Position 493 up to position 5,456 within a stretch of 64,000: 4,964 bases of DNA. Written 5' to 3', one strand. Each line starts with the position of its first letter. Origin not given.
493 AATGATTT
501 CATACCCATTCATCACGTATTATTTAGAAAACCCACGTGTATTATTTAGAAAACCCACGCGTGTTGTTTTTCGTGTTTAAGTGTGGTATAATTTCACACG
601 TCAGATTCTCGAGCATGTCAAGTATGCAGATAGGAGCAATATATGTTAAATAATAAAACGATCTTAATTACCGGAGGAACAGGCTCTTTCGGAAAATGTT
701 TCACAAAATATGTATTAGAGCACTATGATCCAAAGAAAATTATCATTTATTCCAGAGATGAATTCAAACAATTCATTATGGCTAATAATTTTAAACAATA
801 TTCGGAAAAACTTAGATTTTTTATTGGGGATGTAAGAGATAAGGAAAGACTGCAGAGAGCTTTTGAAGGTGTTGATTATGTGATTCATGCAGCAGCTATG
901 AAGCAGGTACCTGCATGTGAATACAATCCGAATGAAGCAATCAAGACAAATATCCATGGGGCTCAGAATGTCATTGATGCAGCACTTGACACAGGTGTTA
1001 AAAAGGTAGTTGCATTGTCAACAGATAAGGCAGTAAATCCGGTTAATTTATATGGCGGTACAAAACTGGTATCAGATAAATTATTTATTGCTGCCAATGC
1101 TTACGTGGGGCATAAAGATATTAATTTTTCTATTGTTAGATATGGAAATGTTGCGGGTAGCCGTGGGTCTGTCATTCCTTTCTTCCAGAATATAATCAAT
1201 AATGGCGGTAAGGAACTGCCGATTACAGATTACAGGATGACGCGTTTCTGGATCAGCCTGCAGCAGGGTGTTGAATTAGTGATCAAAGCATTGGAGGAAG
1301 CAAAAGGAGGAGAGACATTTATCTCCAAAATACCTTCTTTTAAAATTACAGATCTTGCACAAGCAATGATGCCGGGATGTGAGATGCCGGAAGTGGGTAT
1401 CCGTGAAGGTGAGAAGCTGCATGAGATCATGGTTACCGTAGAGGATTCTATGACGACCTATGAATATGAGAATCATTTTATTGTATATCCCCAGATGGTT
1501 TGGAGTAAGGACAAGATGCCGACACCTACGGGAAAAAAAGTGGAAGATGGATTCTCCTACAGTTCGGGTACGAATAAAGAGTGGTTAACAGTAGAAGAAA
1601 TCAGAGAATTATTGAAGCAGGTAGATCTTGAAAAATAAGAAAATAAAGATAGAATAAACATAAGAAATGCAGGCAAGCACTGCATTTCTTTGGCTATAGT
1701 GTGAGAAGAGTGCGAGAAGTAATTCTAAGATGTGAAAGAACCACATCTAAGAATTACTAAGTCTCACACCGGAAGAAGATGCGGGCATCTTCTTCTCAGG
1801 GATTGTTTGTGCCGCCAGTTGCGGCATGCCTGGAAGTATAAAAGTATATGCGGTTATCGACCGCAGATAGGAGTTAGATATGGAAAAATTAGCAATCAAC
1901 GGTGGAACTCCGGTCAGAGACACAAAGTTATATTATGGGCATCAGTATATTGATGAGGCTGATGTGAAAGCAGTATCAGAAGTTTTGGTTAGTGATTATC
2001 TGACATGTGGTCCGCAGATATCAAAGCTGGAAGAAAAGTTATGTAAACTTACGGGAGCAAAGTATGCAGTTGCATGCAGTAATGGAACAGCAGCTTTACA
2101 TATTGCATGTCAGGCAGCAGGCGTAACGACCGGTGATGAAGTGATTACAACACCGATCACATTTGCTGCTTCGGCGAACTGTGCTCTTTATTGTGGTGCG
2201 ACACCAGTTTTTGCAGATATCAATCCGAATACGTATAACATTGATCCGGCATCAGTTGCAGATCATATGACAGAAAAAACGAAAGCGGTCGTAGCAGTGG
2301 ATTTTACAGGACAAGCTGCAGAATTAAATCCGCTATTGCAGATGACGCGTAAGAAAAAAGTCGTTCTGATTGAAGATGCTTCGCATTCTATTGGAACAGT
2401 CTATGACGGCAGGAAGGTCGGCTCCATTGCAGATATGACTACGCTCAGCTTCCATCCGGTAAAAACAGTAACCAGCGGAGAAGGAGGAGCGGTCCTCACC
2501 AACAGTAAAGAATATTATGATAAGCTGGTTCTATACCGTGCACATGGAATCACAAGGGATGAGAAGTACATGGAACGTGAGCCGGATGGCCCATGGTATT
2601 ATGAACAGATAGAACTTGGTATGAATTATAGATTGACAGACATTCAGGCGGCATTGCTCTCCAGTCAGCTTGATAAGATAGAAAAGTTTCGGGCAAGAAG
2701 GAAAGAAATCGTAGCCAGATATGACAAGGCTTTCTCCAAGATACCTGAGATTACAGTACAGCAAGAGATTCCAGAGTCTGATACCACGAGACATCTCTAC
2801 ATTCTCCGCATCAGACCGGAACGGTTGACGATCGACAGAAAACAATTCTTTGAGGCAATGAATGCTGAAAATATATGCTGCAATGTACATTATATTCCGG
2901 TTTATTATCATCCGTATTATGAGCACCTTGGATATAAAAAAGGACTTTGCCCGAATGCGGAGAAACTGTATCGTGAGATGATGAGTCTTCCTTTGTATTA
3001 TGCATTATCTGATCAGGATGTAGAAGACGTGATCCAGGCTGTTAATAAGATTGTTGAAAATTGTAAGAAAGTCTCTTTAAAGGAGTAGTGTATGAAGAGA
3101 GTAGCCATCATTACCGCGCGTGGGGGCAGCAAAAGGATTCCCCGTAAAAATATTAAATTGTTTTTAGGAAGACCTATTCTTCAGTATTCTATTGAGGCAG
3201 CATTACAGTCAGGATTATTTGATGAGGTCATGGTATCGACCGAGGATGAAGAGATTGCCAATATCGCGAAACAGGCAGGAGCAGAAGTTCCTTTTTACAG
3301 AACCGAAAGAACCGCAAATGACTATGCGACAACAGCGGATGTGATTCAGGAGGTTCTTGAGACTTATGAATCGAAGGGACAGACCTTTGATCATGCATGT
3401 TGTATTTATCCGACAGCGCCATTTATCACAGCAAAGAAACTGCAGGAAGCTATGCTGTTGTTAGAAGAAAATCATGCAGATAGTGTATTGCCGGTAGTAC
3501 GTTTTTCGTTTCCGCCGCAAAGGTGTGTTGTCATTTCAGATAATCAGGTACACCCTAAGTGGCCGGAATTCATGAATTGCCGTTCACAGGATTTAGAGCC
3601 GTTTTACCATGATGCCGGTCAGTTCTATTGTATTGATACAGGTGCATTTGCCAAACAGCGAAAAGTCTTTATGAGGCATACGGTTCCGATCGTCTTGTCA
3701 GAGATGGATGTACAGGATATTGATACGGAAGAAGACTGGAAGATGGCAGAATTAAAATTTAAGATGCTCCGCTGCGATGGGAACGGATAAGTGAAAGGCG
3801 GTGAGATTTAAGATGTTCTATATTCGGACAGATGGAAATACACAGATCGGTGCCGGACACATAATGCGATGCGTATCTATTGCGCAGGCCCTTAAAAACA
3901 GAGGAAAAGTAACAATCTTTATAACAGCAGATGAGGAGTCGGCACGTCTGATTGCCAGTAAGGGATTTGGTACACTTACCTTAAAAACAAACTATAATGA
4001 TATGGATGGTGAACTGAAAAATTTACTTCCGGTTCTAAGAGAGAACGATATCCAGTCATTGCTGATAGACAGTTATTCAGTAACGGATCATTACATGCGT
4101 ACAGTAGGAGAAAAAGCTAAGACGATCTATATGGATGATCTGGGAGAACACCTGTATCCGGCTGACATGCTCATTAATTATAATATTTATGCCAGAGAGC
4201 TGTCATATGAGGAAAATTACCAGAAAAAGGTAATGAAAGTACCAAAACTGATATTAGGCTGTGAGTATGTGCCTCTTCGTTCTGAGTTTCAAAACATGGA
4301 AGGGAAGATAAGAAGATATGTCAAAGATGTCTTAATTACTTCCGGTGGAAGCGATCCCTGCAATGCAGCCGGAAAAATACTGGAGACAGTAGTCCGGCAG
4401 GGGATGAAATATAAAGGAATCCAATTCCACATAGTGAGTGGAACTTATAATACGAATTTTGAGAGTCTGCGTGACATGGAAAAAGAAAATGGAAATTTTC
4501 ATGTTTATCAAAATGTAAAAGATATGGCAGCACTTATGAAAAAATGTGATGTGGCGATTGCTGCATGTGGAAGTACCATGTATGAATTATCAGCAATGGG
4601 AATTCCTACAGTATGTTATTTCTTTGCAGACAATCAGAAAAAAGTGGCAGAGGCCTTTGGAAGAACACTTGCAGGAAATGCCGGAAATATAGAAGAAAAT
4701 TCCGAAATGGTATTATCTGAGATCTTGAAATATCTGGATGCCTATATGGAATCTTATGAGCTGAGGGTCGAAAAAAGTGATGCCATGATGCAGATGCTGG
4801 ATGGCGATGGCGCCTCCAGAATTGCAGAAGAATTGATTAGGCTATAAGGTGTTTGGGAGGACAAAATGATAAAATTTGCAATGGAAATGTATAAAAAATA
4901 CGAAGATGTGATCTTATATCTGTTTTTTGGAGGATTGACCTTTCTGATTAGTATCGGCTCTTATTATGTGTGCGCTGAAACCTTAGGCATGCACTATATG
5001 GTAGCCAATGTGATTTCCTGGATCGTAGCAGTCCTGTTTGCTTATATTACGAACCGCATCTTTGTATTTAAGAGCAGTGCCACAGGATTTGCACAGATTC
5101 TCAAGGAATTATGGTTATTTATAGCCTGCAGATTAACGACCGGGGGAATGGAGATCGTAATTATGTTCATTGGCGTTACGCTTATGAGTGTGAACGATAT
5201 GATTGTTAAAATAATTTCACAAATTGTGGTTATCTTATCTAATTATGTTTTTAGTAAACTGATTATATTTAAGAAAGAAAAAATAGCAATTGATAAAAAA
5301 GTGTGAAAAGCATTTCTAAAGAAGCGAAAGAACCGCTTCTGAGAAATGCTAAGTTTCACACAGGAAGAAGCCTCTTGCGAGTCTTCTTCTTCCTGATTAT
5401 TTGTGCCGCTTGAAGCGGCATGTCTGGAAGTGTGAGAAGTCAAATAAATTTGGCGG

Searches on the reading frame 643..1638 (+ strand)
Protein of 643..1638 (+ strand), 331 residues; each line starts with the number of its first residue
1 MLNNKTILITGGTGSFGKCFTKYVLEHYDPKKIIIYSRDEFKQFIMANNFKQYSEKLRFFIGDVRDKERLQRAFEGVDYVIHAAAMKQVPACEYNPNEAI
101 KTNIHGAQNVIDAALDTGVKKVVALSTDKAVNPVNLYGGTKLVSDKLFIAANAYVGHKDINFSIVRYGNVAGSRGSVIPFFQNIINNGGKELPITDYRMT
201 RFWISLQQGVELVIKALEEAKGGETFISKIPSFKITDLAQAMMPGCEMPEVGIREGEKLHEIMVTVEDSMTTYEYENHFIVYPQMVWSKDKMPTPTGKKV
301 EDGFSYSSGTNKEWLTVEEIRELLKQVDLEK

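Call 12: search_protein_families(library=pfam, proteins=[window:643-1638:+])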
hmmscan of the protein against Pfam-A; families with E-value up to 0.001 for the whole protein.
window:643-1638:+ (331 aa): 11 families
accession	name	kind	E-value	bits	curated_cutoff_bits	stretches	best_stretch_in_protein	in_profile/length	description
PF02719.21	Polysacc_synt_2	-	1.7e-104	349.6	20.2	1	7-281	1-291/293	Polysaccharide biosynthesis protein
PF01370.27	Epimerase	-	6.6e-27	94.9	20.9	1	7-223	1-234/240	NAD dependent epimerase/dehydratase family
PF16363.11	GDP_Man_Dehyd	-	4.7e-18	66.2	27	1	8-243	1-263/332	GDP-mannose 4,6 dehydratase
PF01073.25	3Beta_HSD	-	1.8e-17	63.7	22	1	8-133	1-122/280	3-beta hydroxysteroid dehydrogenase/isomerase family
PF13460.12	NAD_binding_10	-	4.5e-11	43.4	27.2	1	11-169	1-145/184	NAD(P)H-binding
PF04321.23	RmlD_sub_bind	-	3.6e-10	39.8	27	1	6-142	2-130/287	RmlD substrate binding domain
PF05368.20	NmrA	-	1.2e-09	38.7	27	1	4-123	2-103/298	NmrA-like family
PF07993.18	NAD_binding_4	-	2.5e-09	37.1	20.1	1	9-134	1-143/258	Male sterility protein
PF00106.31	adh_short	-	8.5e-07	29.1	26.6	1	5-169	1-181/195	short chain dehydrogenase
PF08659.16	KR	-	1.6e-05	25.4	22.6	1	6-124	2-133/180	KR domain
PF03435.24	Sacchrp_dh_NADP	-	0.00015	22.5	25.1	0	7-84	1-76/129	Saccharopine dehydrogenase NADP binding domain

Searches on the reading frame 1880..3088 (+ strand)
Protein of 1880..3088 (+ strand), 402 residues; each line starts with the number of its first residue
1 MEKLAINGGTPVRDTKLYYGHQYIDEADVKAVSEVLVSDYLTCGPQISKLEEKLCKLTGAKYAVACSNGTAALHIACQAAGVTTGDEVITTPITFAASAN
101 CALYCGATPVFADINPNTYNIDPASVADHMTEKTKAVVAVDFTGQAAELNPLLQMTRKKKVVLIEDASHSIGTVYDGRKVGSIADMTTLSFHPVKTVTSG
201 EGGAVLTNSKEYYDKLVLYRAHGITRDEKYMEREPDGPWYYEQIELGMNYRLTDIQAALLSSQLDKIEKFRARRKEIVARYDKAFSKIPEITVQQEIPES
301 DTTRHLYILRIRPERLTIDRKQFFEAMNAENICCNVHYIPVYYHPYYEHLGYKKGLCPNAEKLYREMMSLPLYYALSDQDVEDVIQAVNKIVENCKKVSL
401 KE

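Call 12: search_protein_families(library=pfam, proteins=[window:1880-3088:+])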
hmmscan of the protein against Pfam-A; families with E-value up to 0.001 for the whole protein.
window:1880-3088:+ (402 aa): 5 families
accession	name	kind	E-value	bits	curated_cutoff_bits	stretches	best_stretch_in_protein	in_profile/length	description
PF01041.23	DegT_DnrJ_EryC1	-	1.8e-118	396.3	19.8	1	23-388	2-359/360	DegT/DnrJ/EryC1/StrS aminotransferase family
PF00155.27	Aminotran_1_2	-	5.3e-10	39.5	19.7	1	47-185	44-173/361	Aminotransferase class I and II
PF01053.26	Cys_Met_Meta_PP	-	1.1e-06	28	27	1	45-171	52-178/381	Cys/Met metabolism PLP-dependent enzyme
PF00266.25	Aminotran_5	-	4.4e-05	23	21.5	1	49-216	47-221/371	Aminotransferase class-V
PF01212.27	Beta_elim_lyase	-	6.9e-05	22.7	27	1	45-136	32-130/288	Beta-eliminating lyase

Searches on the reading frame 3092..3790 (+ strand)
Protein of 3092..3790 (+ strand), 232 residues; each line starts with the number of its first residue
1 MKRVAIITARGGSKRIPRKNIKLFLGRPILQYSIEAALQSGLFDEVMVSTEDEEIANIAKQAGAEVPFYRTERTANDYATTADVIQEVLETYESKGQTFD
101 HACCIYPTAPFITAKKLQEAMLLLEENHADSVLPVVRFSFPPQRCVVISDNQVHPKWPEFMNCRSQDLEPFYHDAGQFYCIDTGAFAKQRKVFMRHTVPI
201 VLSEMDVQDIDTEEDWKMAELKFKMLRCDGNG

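Call 12: search_protein_families(library=pfam, proteins=[window:3092-3790:+])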
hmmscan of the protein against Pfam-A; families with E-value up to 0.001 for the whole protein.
window:3092-3790:+ (232 aa): 2 families
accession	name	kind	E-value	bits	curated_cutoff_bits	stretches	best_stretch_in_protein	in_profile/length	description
PF02348.25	CTP_transf_3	-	1.9e-27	96.9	22.6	1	4-131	1-121/217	Cytidylyltransferase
PF12804.13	NTP_transf_3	-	0.00038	21.1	27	1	6-135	2-122/160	MobA-like NTP transferase domain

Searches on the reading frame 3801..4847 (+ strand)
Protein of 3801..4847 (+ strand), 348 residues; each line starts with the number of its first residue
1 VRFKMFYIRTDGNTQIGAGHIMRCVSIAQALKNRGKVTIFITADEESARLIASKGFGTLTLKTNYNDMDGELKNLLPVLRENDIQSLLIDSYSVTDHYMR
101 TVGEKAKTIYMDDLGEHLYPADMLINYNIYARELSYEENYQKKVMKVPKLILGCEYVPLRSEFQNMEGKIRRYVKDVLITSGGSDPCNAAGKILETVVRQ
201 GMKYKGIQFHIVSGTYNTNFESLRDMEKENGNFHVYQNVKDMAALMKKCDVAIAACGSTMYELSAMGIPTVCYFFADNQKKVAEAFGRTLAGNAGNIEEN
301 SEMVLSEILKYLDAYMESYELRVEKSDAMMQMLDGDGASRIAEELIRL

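Call 12: search_protein_families(library=pfam, proteins=[window:3801-4847:+])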
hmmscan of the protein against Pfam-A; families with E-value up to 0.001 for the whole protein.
window:3801-4847:+ (348 aa): 3 families
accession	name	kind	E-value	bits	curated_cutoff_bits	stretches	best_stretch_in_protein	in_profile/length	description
PF04101.22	Glyco_tran_28_C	-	9e-05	23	22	1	182-292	6-120/166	Glycosyltransferase family 28 C-terminal domain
PF13692.12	Glyco_trans_1_4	-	0.00024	21.8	27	1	200-273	30-106/142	Glycosyl transferases group 1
PF02684.21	LpxB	-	0.00061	19.2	22.6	1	207-273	222-286/374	Lipid-A-disaccharide synthetase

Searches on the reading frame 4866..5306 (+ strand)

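Call 12: search_protein_families(library=pfam, proteins=[window:4866-5306:+])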
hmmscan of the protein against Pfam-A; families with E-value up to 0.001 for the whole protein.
window:4866-5306:+ (146 aa): 1 family
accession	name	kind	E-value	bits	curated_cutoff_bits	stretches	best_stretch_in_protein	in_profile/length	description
PF04138.20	GtrA_DPMS_TM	-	4e-23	82.3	26.1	1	18-135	2-117/117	GtrA/DPMS, transmembrane domain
